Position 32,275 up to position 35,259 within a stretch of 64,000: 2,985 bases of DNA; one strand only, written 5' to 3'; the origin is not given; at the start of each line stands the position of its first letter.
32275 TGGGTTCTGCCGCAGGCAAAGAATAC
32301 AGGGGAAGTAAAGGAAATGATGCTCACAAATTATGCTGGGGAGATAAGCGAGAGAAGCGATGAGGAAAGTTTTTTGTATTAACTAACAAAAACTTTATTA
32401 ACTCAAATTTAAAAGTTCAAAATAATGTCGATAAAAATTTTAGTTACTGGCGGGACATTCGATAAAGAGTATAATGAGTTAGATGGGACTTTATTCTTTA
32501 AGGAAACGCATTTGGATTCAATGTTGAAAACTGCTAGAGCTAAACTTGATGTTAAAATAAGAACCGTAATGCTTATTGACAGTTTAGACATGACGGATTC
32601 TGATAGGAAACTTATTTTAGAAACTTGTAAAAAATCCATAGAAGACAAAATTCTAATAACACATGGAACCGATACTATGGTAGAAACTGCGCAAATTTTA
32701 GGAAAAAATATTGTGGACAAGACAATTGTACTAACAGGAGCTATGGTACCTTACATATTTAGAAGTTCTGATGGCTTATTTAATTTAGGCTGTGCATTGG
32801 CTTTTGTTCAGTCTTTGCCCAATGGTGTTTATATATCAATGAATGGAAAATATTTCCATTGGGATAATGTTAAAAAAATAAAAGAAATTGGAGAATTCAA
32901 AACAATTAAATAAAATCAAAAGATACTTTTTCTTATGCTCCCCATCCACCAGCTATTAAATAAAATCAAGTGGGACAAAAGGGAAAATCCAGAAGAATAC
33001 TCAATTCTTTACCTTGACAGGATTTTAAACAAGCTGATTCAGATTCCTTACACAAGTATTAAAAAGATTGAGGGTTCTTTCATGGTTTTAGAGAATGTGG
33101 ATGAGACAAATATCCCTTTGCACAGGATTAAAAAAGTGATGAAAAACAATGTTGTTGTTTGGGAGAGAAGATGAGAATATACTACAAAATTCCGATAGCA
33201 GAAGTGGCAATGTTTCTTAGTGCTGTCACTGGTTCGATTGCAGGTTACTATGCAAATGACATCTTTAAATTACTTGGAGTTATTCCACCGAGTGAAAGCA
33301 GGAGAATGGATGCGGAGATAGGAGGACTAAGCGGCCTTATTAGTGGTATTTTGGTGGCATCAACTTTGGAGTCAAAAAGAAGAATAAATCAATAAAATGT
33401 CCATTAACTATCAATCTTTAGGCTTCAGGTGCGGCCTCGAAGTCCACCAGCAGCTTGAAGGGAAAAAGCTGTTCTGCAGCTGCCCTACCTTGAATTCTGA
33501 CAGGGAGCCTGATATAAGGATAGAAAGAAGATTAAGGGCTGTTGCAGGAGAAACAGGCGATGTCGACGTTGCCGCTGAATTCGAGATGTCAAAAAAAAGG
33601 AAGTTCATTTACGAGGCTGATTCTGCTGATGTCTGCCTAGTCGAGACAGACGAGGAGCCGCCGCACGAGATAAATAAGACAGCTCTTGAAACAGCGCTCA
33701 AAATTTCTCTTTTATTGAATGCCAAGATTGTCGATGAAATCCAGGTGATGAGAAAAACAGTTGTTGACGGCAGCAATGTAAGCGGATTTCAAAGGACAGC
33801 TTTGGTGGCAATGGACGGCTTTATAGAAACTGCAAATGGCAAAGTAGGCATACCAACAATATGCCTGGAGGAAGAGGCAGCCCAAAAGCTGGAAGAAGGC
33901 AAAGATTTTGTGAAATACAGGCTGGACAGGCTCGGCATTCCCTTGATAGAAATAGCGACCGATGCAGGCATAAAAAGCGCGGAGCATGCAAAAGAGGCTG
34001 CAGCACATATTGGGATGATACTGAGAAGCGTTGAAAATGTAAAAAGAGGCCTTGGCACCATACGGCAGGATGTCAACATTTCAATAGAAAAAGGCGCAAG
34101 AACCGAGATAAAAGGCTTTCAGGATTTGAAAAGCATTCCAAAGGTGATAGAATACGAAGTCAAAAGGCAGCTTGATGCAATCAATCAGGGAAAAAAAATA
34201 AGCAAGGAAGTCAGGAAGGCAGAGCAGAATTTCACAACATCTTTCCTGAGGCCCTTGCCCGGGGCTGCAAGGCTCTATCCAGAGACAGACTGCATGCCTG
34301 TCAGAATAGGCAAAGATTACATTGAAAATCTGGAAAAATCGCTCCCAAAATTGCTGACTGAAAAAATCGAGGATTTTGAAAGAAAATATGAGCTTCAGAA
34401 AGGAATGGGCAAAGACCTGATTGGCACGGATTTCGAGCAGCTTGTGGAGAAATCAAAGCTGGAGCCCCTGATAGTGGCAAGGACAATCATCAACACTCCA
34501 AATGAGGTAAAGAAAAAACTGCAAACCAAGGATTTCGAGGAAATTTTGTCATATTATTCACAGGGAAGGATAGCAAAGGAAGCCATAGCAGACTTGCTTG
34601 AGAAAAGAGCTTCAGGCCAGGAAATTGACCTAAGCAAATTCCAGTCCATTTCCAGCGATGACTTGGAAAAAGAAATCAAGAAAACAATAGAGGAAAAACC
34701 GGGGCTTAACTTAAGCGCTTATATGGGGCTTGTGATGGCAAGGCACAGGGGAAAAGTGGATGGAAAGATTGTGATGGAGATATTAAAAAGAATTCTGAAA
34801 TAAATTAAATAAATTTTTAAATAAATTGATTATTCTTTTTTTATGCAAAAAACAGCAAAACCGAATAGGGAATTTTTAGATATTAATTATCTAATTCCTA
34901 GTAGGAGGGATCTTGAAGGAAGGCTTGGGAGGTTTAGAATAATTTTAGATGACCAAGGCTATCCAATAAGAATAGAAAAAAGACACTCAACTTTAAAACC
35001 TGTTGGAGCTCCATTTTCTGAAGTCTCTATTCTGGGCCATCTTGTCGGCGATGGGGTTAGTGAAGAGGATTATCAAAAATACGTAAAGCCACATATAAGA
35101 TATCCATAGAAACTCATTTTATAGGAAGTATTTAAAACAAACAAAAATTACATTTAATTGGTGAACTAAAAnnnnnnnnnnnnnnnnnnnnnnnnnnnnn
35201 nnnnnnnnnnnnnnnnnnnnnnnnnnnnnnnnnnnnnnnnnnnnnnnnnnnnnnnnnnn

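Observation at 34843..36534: AT-rich three-gene islet wedged between gatE and the 3' end of tRNA-Arg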

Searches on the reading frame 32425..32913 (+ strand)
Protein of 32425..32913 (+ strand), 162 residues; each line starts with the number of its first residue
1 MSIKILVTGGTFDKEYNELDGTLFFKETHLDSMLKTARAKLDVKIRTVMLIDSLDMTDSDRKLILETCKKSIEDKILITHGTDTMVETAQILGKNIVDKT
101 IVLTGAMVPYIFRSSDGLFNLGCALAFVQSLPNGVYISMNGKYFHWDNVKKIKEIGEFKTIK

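Call 6: search_protein_families(library=pfam, proteins=[window:32425-32913:+], max_evalue=1)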
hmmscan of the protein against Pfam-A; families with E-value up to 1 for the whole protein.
window:32425-32913:+ (162 aa): 1 family
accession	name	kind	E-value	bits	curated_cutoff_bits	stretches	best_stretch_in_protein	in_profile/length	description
PF00710.25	Asparaginase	-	7e-26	91.4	22.5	1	3-153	2-162/193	Asparaginase, N-terminal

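Call 7: search_protein_families(library=ncbifam, proteins=[window:32425-32913:+], max_evalue=1)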
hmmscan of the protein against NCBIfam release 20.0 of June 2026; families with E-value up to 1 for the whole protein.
window:32425-32913:+ (162 aa): 7 families
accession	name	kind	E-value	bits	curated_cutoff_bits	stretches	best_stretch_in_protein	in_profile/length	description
TIGR00519.1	asnASE_I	subfamily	5e-20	71.7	260.5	1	2-146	3-152/337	type I asparaginase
TIGR00520.1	asnASE_II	subfamily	4.5e-15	55.4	314.3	1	2-152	26-189/352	type II asparaginase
NF008304.0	PRK11096.1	equivalog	4.7e-15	55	506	1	41-154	68-187/348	L-asparaginase 2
NF003217.0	PRK04183.1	equivalog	2e-11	43.2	310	1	2-142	77-223/420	Glu-tRNA(Gln) amidotransferase subunit GatD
TIGR02153.1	gatD_arch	equivalog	2.8e-11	42.8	324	1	2-142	64-211/405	Glu-tRNA(Gln) amidotransferase subunit GatD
NF006998.0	PRK09461.1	equivalog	3.5e-09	36.3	376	1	44-151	50-163/337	asparaginase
NF038017.1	ABC_perm1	subfamily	0.14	12.1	100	1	50-128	105-182/184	ABC transporter permease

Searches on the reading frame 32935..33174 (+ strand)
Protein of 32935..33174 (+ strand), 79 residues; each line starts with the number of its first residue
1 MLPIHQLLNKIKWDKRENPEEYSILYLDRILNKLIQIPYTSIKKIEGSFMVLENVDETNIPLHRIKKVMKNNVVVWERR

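Call 6: search_protein_families(library=pfam, proteins=[window:32935-33174:+], max_evalue=1)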
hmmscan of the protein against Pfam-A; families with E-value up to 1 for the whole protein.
window:32935-33174:+ (79 aa): 3 families
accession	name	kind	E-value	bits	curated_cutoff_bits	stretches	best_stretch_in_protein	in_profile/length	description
PF04457.17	MJ1316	-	4e-18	66.3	26.3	1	1-78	1-75/75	MJ1316 RNA cyclic group end recognition domain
PF06115.17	DUF956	-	0.086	13.1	26.9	1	26-52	37-63/117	Domain of unknown function (DUF956)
PF11213.13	DUF3006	-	0.15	12.8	32.3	1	42-76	3-40/67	Protein of unknown function (DUF3006)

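Call 7: search_protein_families(library=ncbifam, proteins=[window:32935-33174:+], max_evalue=1)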
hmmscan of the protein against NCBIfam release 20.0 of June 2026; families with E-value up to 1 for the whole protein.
window:32935-33174:+ (79 aa): 1 family
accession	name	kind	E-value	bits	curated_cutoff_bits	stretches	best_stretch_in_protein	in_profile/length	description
NF003272.0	PRK04257.1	equivalog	9.2e-15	55.1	92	1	5-79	4-77/79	hypothetical protein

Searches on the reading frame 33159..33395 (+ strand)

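Call 6: search_protein_families(library=pfam, proteins=[window:33159-33395:+], max_evalue=1)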
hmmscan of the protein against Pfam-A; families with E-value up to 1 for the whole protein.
window:33159-33395:+ (78 aa): 1 family
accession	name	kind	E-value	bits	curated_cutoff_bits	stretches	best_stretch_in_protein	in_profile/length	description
PF16926.10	HisKA_4TM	-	0.035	14.4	22.6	0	15-32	103-120/130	Archaeal 4TM region of histidine kinase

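Call 7: search_protein_families(library=ncbifam, proteins=[window:33159-33395:+], max_evalue=1)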
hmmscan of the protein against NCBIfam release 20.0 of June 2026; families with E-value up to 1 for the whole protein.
window:33159-33395:+ (78 aa): 0 families

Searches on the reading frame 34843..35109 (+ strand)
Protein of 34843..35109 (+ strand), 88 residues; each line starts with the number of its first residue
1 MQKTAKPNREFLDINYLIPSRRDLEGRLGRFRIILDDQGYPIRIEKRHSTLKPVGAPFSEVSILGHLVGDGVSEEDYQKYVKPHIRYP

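Call 6: search_protein_families(library=pfam, proteins=[window:34843-35109:+], max_evalue=1)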
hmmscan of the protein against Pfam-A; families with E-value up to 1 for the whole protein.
window:34843-35109:+ (88 aa): 0 families

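Call 7: search_protein_families(library=ncbifam, proteins=[window:34843-35109:+], max_evalue=1)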
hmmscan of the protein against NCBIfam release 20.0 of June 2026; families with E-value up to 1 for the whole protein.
window:34843-35109:+ (88 aa): 0 families

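Call 32: find_related_loci(query=window:34843-35106:+, collection=viral_contigs, flank=8000)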
Query window:34843-35106:+ (88 aa) in viral_contigs; peptide patterns used: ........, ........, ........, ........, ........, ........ (x = any residue, [..] = any of these).
21 stretches matched a pattern, but none encodes a relative of the query by tblastn (E <= 1e-3).

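Call 33: find_homologous_proteins(query=window:34843-35109:+, max_evalue=0.01)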
Query window:34843-35109:+ (88 aa): 2 proteins with E <= 0.01 among 4 candidates.
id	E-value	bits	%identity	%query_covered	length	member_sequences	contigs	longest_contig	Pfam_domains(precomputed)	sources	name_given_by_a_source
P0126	2.3e-52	193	100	100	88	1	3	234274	-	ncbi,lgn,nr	ncbi:hypothetical protein HYX08_06040 [Candidatus Woesearchaeota archaeon]|nr:hypothetical protein [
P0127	4.6e-38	147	78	99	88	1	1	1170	-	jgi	jgi:hypothetical protein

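Call 34: find_encoding_contigs(protein=P0127, flank=8000, max_places=4)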
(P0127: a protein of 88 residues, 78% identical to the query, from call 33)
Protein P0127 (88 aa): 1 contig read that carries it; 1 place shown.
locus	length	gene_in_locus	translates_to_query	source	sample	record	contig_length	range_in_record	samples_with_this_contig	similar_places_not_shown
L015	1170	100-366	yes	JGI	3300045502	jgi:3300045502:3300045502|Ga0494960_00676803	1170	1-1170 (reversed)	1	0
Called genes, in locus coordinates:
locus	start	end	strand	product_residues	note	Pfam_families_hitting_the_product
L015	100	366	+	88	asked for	-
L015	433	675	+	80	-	-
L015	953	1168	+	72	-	?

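Call 86: find_related_loci(query=A5, collection=metagenome_contigs, flank=4000)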
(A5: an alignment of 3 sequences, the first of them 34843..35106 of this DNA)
Query A5 (88 aa) in metagenome_contigs; peptide patterns used: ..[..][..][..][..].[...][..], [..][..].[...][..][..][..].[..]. (x = any residue, [..] = any of these).
261 stretches matched a pattern; 1 encode a relative of the query (tblastn E <= 1e-3); 1 distinct loci.
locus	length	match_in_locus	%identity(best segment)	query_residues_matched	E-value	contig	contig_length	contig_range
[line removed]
